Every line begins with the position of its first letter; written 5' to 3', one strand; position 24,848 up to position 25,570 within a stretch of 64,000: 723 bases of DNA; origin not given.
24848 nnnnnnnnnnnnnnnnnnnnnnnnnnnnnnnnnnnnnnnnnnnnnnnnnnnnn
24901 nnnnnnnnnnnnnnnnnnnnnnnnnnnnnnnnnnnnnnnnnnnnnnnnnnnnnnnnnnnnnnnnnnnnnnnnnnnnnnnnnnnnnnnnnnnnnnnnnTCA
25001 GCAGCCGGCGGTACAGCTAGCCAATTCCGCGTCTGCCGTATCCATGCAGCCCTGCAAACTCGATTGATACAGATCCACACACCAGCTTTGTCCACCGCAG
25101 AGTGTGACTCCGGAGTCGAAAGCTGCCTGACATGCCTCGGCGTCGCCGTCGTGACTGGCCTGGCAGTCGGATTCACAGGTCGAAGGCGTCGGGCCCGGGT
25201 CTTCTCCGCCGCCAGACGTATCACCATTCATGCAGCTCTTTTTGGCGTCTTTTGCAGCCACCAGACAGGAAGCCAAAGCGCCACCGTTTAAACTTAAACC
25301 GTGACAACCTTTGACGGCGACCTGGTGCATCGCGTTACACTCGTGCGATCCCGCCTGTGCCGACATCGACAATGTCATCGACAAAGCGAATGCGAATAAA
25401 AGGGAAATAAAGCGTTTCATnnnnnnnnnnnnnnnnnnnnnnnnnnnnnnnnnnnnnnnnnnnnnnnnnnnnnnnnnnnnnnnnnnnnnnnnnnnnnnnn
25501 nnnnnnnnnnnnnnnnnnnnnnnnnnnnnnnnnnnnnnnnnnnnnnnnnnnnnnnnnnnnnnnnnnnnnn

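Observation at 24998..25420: Secreted 12-Cys miniprotein with mirror-symmetric cysteine spacing (predicted disulfide-ladder helical hairpins)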

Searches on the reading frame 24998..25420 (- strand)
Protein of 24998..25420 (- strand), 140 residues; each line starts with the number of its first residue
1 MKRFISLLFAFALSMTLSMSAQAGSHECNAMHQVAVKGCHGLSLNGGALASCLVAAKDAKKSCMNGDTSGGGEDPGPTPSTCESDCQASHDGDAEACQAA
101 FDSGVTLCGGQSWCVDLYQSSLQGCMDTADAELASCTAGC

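Call 4: search_protein_families(library=pfam, proteins=[window:24998-25420:-], max_evalue=1)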
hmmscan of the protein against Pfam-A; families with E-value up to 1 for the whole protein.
window:24998-25420:- (140 aa): 0 families

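Call 5: find_homologous_proteins(query=window:24998-25420:-, max_evalue=10)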
Query window:24998-25420:- (140 aa): 2 proteins with E <= 10 among 27 candidates.
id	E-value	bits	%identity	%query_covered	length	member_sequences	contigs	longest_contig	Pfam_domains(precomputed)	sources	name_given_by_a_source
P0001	1.2e-85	302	100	100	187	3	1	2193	-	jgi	jgi:hypothetical protein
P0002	1.5e-71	257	89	100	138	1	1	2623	-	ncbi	-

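Call 6: search_protein_families(library=ncbifam, proteins=[window:24998-25420:-], max_evalue=1)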
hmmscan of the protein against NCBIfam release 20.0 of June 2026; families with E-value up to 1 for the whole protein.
window:24998-25420:- (140 aa): 0 families

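Call 9: find_encoding_contigs(protein=P0002, flank=10000)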
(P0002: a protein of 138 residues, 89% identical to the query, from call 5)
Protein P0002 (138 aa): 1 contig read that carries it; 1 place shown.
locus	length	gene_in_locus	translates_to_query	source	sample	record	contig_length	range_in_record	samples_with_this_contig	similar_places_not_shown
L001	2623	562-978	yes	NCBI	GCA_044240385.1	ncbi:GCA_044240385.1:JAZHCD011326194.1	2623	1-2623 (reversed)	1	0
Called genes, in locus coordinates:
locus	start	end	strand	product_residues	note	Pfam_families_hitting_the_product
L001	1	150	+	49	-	?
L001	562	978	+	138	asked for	-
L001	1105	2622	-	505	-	?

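Call 10: find_encoding_contigs(protein=P0001, flank=10000)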
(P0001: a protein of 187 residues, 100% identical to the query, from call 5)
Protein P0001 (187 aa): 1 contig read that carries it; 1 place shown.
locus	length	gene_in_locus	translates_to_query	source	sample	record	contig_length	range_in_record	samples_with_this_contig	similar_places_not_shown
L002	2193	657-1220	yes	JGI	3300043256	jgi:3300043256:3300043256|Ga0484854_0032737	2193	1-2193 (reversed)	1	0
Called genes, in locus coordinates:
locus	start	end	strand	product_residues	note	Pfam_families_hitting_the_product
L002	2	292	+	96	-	?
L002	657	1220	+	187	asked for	-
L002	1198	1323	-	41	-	-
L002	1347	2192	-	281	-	?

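Call 14: search_protein_representatives(protein=window:25001-25354:-)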
Query: 118 residues. Proteins with E-value up to 0.001 (for the whole library): 8; up to 1e-10: 2; up to 1e-30: 1. The best 8 are listed.
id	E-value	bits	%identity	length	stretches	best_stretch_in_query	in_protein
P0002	1.0e-56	206.5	88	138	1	1-118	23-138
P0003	4.8e-11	59.0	40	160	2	43-118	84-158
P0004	5.7e-09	52.4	35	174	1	4-118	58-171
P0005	7.8e-06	42.2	56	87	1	4-57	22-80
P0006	3.1e-05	40.3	30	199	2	4-118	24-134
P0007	5.0e-05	39.6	40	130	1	22-118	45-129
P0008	3.9e-04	36.7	35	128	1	5-118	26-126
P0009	5.5e-04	36.3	35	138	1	52-118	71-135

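Call 18: find_homologous_proteins(query=A2, max_evalue=1)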
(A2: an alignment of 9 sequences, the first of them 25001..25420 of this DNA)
Query A2 (9 sequences) (140 aa, profile of the alignment): 12 proteins with E <= 1 among 3319 candidates.
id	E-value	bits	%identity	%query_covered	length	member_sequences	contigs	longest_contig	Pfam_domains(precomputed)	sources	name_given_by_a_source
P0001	2.6e-49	185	100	100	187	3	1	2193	-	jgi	jgi:hypothetical protein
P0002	5.6e-47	177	89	100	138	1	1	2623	-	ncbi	-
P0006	1.4e-41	160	25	97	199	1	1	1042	-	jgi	jgi:hypothetical protein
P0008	2.0e-36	143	30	99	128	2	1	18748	-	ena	-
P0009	1.1e-30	124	30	69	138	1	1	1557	-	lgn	-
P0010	1.1e-23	102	25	100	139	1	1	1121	-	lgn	-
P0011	1.6e-22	98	29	71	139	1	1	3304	-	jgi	jgi:hypothetical protein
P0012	3.0e-21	94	29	91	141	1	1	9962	-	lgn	-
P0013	2.2e-20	91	30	64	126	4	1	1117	-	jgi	-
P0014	6.6e-20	89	28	91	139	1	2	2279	-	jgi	jgi:hypothetical protein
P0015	1.2e-17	82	28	81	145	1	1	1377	-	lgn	-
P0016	2.6e-10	58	28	61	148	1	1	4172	-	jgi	jgi:hypothetical protein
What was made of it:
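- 8 hits among 1.84 billion cluster representatives and 12 clusters among 5.8 billion (calls 14, 18).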

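Call 20: find_encoding_contigs(protein=P0008, flank=10000)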
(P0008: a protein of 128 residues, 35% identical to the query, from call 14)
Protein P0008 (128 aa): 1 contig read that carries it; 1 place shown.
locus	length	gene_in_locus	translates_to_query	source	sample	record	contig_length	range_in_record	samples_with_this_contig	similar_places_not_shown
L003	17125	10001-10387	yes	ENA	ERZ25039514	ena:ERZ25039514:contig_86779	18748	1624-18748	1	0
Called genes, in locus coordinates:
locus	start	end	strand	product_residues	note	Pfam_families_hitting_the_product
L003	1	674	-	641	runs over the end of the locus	-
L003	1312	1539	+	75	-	-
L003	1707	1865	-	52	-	-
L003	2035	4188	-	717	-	PF07603:Lcl_C (weak)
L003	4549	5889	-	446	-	PF00078:RVT_1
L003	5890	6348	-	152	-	-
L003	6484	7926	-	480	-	PF03050:DDE_Tnp_IS66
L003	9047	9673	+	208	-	PF00589:Phage_integrase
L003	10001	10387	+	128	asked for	-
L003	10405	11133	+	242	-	PF13180:PDZ_2 (weak)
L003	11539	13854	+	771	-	PF11949:DUF3466 (weak)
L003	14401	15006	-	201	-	-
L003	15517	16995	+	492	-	PF05257:CHAP (weak)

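Call 21: find_encoding_contigs(protein=P0012, flank=10000)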
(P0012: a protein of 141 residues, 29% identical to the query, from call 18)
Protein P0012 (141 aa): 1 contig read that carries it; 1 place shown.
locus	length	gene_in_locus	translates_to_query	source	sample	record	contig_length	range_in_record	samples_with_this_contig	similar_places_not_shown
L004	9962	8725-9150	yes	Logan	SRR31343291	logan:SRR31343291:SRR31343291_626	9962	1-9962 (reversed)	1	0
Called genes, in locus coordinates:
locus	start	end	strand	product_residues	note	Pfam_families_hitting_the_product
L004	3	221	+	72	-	?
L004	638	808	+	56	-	-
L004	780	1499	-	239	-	PF01391:Collagen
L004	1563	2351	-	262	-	-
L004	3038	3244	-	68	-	PF12244:DUF3606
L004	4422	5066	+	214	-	-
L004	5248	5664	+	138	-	-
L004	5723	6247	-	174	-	-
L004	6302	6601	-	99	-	-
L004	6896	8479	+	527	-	PF03235:GmrSD_N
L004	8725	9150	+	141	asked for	-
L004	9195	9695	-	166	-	-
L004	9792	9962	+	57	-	?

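Call 26: search_solved_structures(query=A3, max_evalue=10)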
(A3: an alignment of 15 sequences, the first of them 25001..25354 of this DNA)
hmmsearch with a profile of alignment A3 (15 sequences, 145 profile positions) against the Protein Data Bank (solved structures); distinct sequences matched with E-value up to 10: 3.
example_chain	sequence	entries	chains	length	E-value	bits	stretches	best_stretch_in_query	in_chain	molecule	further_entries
1dtx_A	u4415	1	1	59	0.0095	19.2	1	73-129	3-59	ALPHA-DENDROTOXIN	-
8vc3_A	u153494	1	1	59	0.0095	19.2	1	74-129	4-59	Kunitz-type serine protease inhibitor homolog alpha-dendrotoxin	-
1dem_A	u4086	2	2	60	0.2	14.9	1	74-129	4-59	DENDROTOXIN I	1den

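Call 28: find_related_loci(query=window:25001-25420:-, collection=genome_contigs, flank=10000)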
Query window:25001-25420:- (140 aa) in genome_contigs; peptide patterns used: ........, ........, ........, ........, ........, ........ (x = any residue, [..] = any of these).
103 stretches matched a pattern, but none encodes a relative of the query by tblastn (E <= 1e-3).
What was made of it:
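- Tried and rejected: A genome scan with the window protein alone found no relative (call 28).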

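Call 31: find_related_loci(query=A4, collection=genome_contigs, flank=8000)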
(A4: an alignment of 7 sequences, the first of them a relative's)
Query A4 (139 aa) in genome_contigs; peptide patterns used: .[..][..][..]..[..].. (x = any residue, [..] = any of these).
73 stretches matched a pattern; 3 encode a relative of the query (tblastn E <= 1e-3); 3 distinct loci.
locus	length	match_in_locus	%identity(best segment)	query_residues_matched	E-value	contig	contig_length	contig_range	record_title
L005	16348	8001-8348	53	20-136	4e-37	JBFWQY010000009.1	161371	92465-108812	MAG: Bdellovibrionales bacterium isolate CA_2019_TPBF_194 NODE_932_length_161371_cov_10.049527_TPBF, whole genome shotgu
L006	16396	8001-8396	44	3-135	2e-31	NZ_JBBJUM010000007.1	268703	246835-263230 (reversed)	Ramlibacter sp. AN1015 7, whole genome shotgun sequence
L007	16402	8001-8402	46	3-139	2e-31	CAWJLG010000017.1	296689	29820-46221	MAG: uncultured beta proteobacterium isolate MFD05942.bin.1.21 genome assembly, contig: contig_65775, whole genome shotg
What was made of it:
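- On alpha-hairpinin: The sources are bacterial (calls 9, 31).
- Genome hits in a Bdellovibrionales MAG, Ramlibacter sp. AN1015 and an uncultured betaproteobacterium (call 31).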

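Call 32: predict_structure(alignment_id=A3)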
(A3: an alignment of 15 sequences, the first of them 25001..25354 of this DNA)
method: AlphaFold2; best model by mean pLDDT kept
length: 118 residues; sequences in the alignment: 15
mean_pLDDT: 80.3   pTM: 0.52
mean pLDDT of the five models: 80.3, 78.4, 77.3, 73.3, 72.9
residues with pLDDT >= 90: 44; 70-90: 53; 50-70: 10; < 50: 11
segments of 3 or more residues with pLDDT < 50: 46-56
pLDDT, mean of each block of 10 residues (from residue 1): 73 80 71 78 57 55 86 95 95 96 94 86
secondary structure, 60 per line:
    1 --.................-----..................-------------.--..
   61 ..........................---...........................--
elements in order: H3-19 H25-42 H59-86 H90-116
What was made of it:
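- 25178..25231 (-): Gly/Pro/acidic linker, residues 64–81, predicted disordered. pLDDT below 50 for model residues 46–56 (call 32).
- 25001..25177 (-): C module, residues 82–140: C-x3-C-x10-C-x10-C-x5-C-x10-C-x10-C-x3-C, a predicted long helical hairpin with four rungs (C82–C140, C86–C136, C97–C125, C108–C114). AF2 helices 59–86 and 90–116, pLDDT about 95 (call 32).
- On CHCH / twin Cx9C: AF2 predicts the hairpin, and the Cys position sums are equal (call 32).
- On Copper storage protein (Csp, DUF326): AF2 gives two hairpins separated by a disordered linker, with pTM 0.52 (call 32).
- AF2 on the window protein: mean pLDDT 80.3, C module about 95, helices 3–19, 25–42, 59–86 and 90–116 (call 32). 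AF2 is confident for the C module (call 32).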

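Call 35: fold_search(model_id=the predicted structure, library=pdb)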
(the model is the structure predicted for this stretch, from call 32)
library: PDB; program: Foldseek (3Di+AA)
matches with E <= 10: 20; with E <= 0.001: 0
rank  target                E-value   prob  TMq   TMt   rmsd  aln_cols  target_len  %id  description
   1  4okv_F                3.0e+00  0.82  0.44  0.77   2.1        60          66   13  Crystal structure of anopheline anti-platelet protein with Fab antibody (released 2014-04-30)
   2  6fbv_D                3.0e+00  0.20  0.37  0.04  10.7        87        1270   13  Single particle cryo em structure of Mycobacterium tuberculosis RNA polymerase in complex with Fidaxomicin (released 2018-02-28)
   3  4okv_E                4.6e+00  0.63  0.45  0.79   2.2        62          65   13  Crystal structure of anopheline anti-platelet protein with Fab antibody (released 2014-04-30)
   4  8tsh_E                5.1e+00  0.18  0.31  0.17   4.0        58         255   10  S. thermodepolymerans KpsMT(E151Q)-KpsE in complex with ATP (released 2024-04-17)
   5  5fjd_A                5.1e+00  0.06  0.25  0.26  17.1       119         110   16  APO-CSP1 (COPPER STORAGE PROTEIN 1) FROM METHYLOSINUS TRICHOSPORIUM OB3B (released 2015-11-18)
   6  8wt6_A                5.1e+00  0.06  0.22  0.11  12.8        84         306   13  Cryo-EM structure of the IS621 recombinase in complex with bridge RNA, donor DNA, and target DNA in the pre-strand exc (released 2024-06-26)
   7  8r6p_D                5.8e+00  0.20  0.35  0.04   3.2        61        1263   15  Mycobacterium smegnatis RNA polymerase RP2-like transcription initiation complex with SigmaA, RbpA, HelD N-terminal do (released 2024-10-02)
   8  9div_A                5.8e+00  0.07  0.30  0.27  11.2       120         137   16  The crystal structure of de novo designed ChuA binding protein C8 (released 2025-05-21)
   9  1ek8                  5.8e+00  0.06  0.28  0.19  16.9       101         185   18  CRYSTAL STRUCTURE OF THE RIBOSOME RECYCLING FACTOR (RRF) FROM ESCHERICHIA COLI (released 2001-03-07)
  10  8r6r_D                6.2e+00  0.14  0.33  0.04   3.4        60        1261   18  Mycobacterium smegnatis RNA polymerase RP2-like transcription initiation complex with SigmaA, RbpA and open promoter D (released 2024-10-02)
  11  1is1                  6.5e+00  0.08  0.33  0.21  13.9       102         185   16  Crystal structure of ribosome recycling factor from Vibrio parahaemolyticus (released 2003-06-17)
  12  9t56_D                6.5e+00  0.08  0.32  0.15  11.5        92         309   10  Cryo-EM structure of ISCro4-DBL-TBL-tDNA-dDNA synaptic complex (released 2026-02-18)
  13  2x2v_A                7.4e+00  0.44  0.42  0.69   1.7        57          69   12  Structural basis of a novel proton-coordination type in an F1Fo-ATP synthase rotor ring (released 2010-08-18)
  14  1ise                  7.4e+00  0.03  0.27  0.20  15.1       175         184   11  Crystal structure of a mutant of ribosome recycling factor from Escherichia coli, Arg132Gly (released 2003-10-07)
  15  6z11_D                8.3e+00  0.20  0.38  0.04   2.4        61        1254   18  Structure of Mycobacterium smegmatis HelD protein in complex with RNA polymerase core - State III, primary channel dis (released 2020-11-04)
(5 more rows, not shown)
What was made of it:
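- Closest known: C-terminal domain of anopheline anti-platelet protein. Same: It is the best Foldseek superposition of the C module: a helical hairpin with TM 0.77 on the target and rmsd 2.1 Å over 60 columns (call 35).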

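Call 44: fold_search(model_id=the predicted structure, library=viral)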
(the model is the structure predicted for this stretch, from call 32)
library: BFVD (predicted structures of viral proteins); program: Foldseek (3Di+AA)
matches with E <= 10: 89; with E <= 0.001: 0
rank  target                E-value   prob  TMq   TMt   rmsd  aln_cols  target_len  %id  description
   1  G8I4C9                9.3e-01  0.21  0.35  0.05  14.6       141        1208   16  Tapemeasure protein [Mycobacterium phage DS6A]
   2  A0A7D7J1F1            1.5e+00  0.84  0.42  0.14   2.1        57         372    9  Uncharacterized protein [Coleopteran rhabdo-related virus OKIAV28]
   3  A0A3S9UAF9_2          1.6e+00  0.11  0.26  0.05   9.4        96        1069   11  Tape measure protein [Gordonia phage Dorito]
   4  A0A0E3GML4            2.1e+00  0.14  0.33  0.04  19.3       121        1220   13  Tail fiber protein [Enterobacteria phage JenK1]
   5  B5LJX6                2.3e+00  0.09  0.25  0.23  17.3       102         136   11  Holin [Mycobacterium phage Rizal]
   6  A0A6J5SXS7            2.5e+00  0.87  0.45  0.56   2.8        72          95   15  Uncharacterized protein [uncultured Caudovirales phage]
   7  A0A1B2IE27            2.5e+00  0.72  0.42  0.45   2.2        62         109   11  Uncharacterized protein [Erwinia phage vB_EamM_Kwan]
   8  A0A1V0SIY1            2.8e+00  0.08  0.27  0.15  18.2       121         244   11  Uncharacterized protein [Klosneuvirus KNV1]
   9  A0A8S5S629            3.1e+00  0.75  0.45  0.12   2.2        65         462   11  Uncharacterized protein [Podoviridae sp. ctsUe5]
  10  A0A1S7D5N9            3.1e+00  0.20  0.32  0.16   4.2        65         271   23  B602L (Fragment) [African swine fever virus]
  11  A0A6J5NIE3            3.1e+00  0.07  0.24  0.10  16.5        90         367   21  Uncharacterized protein [uncultured Caudovirales phage]
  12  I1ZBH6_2              3.5e+00  0.14  0.38  0.05   8.3       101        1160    9  (no name in the UniProt tables at hand)
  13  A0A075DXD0            4.0e+00  0.11  0.26  0.16   4.5        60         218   17  Structural protein [Acinetobacter phage vB_AbaP_Acibel007]
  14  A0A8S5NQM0            4.0e+00  0.09  0.36  0.16  19.5       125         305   14  Uncharacterized protein [Myoviridae sp. ctagO6]
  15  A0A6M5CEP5            4.2e+00  0.18  0.40  0.29  13.4       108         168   11  (no name in the UniProt tables at hand)
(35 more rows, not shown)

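Call 49: search_protein_families(library=pfam, alignment_id=A3, max_evalue=10)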
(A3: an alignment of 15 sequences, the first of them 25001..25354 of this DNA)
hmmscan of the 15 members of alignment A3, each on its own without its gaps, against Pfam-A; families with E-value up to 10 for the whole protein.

A. member 1, window:25001-25354:- (118 aa): 0 families

B. families by the number of members that match (of 15 scanned): 7 families
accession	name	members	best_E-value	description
PF11030.13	Nucleocapsid-N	1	0.095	Nucleocapsid protein N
PF05110.18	AF-4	1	0.14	AF-4 proto-oncoprotein N-terminal region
PF10645.14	Carb_bind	1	0.16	Carbohydrate binding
PF10099.14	RskA_C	1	0.63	Anti-sigma-K factor rskA, C-terminal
PF04931.18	DNA_pol_phi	1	1.3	DNA polymerase phi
PF24290.1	DUF7478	1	1.8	Domain of unknown function (DUF7478)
PF17771.6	ADAMTS_CR_2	1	2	ADAMTS cysteine-rich domain 2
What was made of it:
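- On Copper storage protein (Csp, DUF326): No Pfam or NCBIfam hit (calls 4, 6, 49).
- No match to the Csp/DUF326 family or any other Pfam family, for any of 15 members (calls 4, 49).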

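Call 50: search_protein_families(library=phrogs, alignment_id=A3, max_evalue=1)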
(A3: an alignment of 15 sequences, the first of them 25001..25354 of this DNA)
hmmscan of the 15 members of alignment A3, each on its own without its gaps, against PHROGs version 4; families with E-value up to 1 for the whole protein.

A. member 1, window:25001-25354:- (118 aa): 0 families

B. families by the number of members that match (of 15 scanned): 3 families
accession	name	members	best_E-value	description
phrog_9977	-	1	0.11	-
phrog_1646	-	1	0.15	major coat protein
phrog_38352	-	1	0.23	-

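Call 52: find_encoding_contigs(protein=P0003, flank=8000, max_places=3)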
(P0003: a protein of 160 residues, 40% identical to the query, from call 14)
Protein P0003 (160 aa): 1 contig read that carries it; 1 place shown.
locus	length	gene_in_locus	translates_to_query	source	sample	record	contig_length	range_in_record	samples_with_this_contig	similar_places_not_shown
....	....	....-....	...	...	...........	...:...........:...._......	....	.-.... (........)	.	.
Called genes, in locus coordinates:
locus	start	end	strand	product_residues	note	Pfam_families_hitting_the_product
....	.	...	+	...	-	?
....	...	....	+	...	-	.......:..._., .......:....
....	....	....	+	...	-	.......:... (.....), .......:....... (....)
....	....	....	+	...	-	-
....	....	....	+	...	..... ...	-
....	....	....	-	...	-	?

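Call 53: find_encoding_contigs(protein=P0004, flank=8000, max_places=3)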
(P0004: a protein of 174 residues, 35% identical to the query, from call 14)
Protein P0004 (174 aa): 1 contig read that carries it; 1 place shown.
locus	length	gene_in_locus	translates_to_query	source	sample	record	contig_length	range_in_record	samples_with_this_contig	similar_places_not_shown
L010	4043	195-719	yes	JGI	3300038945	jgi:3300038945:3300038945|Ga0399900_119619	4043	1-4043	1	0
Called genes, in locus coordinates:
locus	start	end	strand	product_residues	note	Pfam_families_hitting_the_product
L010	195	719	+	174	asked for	-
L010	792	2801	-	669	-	PF13414:TPR_11 (weak), PF13432:TPR_16 (weak), PF23914:TPR_CcmH_CycH (weak), PF13424:TPR_12, PF13432:TPR_16, PF14559:TPR_19, PF13432:TPR_16, PF13844:Glyco_transf_41, +15 more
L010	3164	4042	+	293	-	?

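Call 54: find_encoding_contigs(protein=P0007, flank=8000, max_places=3)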
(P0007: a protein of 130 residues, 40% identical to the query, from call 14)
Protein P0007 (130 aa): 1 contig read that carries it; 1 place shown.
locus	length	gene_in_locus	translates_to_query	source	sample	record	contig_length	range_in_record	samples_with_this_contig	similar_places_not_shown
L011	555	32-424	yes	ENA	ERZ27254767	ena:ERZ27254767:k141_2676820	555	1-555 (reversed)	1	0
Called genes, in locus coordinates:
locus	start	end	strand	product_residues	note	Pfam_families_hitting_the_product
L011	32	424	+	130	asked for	-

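Call 67: find_related_loci(query=A4, collection=viral_contigs, flank=8000)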
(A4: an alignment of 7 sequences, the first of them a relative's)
Query A4 (139 aa) in viral_contigs; peptide patterns used: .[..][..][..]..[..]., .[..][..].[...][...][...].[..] (x = any residue, [..] = any of these).
63 stretches matched a pattern, but none encodes a relative of the query by tblastn (E <= 1e-3).

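Call 68: find_related_loci(query=A4, collection=metagenome_contigs, flank=6000)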
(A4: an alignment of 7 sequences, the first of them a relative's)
Query A4 (139 aa) in metagenome_contigs; peptide patterns used: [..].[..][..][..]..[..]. (x = any residue, [..] = any of these).
85 stretches matched a pattern; 1 encode a relative of the query (tblastn E <= 1e-3); 1 distinct loci.
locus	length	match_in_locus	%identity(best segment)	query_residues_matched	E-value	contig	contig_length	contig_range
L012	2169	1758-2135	39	19-138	1e-25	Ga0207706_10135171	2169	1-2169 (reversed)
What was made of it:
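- Tried and rejected: A subfamily alignment found 3 genomes (call 31), 1 metagenome contig (call 68) and no viral contig (call 67).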
